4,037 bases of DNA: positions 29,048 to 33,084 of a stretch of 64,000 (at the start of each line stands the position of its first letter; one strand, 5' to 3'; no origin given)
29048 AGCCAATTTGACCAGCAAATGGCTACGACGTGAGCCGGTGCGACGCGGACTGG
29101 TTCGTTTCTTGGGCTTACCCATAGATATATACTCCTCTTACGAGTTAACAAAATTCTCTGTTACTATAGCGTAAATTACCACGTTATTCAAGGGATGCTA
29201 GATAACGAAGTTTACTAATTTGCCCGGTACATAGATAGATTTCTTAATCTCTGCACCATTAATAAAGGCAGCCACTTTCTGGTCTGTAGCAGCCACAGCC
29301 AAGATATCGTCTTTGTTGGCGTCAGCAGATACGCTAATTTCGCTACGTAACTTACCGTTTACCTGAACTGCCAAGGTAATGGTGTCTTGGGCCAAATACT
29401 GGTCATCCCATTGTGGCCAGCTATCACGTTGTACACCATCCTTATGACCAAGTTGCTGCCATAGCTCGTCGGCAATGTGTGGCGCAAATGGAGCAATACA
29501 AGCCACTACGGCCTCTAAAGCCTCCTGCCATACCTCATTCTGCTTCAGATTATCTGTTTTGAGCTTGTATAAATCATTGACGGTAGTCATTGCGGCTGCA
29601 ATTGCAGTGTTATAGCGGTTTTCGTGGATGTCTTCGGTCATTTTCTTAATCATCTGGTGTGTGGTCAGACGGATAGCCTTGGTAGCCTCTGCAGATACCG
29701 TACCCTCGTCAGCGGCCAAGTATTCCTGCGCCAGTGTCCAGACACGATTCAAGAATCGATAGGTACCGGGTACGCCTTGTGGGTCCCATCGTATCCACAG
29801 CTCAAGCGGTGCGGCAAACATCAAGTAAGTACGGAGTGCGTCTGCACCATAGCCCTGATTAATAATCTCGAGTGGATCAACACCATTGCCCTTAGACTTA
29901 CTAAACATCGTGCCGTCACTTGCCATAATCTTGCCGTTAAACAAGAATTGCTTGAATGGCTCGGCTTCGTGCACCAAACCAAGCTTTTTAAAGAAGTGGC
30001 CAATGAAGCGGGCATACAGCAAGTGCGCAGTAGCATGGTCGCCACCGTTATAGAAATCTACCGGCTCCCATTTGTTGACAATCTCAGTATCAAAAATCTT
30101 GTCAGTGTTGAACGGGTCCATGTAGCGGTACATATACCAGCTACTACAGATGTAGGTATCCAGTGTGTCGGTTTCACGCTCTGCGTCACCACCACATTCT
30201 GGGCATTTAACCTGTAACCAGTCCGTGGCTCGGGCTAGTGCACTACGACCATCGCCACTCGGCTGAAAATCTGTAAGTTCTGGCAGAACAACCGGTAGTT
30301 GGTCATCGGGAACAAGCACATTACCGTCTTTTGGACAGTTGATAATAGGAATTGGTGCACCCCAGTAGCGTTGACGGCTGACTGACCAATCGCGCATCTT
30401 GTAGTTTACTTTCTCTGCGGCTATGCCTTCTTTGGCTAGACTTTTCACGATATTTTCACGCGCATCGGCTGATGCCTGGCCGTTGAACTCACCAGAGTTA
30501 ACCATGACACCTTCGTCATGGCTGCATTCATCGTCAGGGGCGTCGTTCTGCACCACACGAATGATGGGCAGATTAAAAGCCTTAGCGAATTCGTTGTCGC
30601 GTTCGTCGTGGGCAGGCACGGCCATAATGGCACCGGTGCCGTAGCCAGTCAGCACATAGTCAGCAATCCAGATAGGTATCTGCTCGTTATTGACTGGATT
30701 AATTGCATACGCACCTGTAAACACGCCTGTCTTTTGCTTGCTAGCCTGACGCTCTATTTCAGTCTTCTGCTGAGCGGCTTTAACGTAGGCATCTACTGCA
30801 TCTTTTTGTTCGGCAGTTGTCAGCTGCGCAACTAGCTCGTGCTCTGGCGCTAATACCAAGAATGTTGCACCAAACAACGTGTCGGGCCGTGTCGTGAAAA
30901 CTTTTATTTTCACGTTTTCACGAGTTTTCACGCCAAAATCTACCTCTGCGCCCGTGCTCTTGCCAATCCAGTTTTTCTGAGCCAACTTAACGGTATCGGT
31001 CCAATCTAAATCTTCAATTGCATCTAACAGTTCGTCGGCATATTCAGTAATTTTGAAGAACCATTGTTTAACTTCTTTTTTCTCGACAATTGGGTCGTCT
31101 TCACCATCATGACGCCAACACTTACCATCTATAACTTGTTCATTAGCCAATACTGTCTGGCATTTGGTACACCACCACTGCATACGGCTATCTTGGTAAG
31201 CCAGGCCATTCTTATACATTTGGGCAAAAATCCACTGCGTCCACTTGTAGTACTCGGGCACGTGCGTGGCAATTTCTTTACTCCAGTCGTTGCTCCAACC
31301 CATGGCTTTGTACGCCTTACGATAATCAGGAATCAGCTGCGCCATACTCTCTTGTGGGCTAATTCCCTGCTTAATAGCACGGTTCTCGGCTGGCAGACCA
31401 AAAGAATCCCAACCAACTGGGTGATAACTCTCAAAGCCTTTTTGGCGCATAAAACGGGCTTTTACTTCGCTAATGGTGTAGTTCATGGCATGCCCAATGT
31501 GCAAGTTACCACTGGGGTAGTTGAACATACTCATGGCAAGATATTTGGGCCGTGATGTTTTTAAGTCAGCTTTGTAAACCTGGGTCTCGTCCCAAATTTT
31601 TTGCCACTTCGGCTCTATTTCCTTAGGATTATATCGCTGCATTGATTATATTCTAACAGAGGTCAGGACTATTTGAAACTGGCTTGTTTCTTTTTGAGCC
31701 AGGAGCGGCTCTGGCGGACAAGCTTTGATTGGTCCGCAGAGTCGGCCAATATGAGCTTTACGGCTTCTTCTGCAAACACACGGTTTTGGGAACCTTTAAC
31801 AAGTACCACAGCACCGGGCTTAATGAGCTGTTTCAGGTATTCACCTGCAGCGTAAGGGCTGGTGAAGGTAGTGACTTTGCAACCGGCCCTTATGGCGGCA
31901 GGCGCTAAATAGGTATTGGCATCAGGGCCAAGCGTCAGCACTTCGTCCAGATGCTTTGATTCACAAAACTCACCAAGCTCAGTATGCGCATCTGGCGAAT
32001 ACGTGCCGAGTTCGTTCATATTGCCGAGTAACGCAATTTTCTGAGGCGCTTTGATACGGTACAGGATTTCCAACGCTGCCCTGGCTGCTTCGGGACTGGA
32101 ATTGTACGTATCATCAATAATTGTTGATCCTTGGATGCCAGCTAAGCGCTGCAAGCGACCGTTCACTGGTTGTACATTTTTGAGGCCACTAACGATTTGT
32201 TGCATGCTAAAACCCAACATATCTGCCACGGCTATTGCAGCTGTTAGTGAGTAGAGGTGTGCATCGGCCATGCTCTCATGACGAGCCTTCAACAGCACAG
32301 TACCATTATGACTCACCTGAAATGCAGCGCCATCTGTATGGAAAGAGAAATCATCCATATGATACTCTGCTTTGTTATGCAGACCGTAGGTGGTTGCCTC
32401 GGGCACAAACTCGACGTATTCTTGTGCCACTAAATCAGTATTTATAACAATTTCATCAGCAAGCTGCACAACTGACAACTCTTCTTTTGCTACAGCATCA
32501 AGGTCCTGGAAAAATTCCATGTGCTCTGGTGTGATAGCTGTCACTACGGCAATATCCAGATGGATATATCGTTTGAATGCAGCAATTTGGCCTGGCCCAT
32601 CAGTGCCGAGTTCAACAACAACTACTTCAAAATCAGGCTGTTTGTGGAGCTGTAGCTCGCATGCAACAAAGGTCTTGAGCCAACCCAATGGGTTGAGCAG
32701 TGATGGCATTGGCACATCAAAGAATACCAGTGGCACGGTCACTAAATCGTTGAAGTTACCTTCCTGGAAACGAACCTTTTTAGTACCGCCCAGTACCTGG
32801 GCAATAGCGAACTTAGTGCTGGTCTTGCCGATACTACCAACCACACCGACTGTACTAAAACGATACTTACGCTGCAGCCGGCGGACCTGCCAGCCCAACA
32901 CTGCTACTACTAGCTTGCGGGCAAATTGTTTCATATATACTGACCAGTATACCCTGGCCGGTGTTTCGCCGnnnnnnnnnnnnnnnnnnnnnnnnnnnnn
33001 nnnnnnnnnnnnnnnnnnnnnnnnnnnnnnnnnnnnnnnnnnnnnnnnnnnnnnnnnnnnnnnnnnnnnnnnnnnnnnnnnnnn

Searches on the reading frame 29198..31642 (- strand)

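Call 80: search_protein_families(library=pfam, proteins=[window:29198-31642:-], max_evalue=0.00001)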
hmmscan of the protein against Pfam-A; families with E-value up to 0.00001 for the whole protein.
window:29198-31642:- (814 aa): 4 families
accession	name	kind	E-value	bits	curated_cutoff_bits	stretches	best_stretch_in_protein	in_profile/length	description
PF13603.12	tRNA-synt_1_2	-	4.3e-68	228.9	25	1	223-402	1-184/185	Leucyl-tRNA synthetase, editing domain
PF00133.28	tRNA-synt_1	-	1e-50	173.1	22.7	2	12-219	1-217/414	tRNA synthetases class I (I, L, M and V)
PF09334.17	tRNA-synt_1g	-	2.5e-32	112.5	20.1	1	38-176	5-140/391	tRNA synthetases class I (M)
PF08264.19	Anticodon_1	-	9.6e-23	81.1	25.1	1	657-777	4-144/148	Anticodon-binding domain of tRNA ligase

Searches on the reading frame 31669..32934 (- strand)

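Call 80: search_protein_families(library=pfam, proteins=[window:31669-32934:-], max_evalue=0.00001)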
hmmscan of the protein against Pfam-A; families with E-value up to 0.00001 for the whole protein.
window:31669-32934:- (421 aa): 2 families
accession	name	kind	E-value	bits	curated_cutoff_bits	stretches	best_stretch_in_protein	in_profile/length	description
PF08245.18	Mur_ligase_M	-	3.3e-18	66.8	24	1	31-237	1-200/200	Mur ligase middle domain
PF02875.26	Mur_ligase_C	-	4.9e-18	66.6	28.4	1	259-382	1-126/127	Mur ligase, glutamate ligase domain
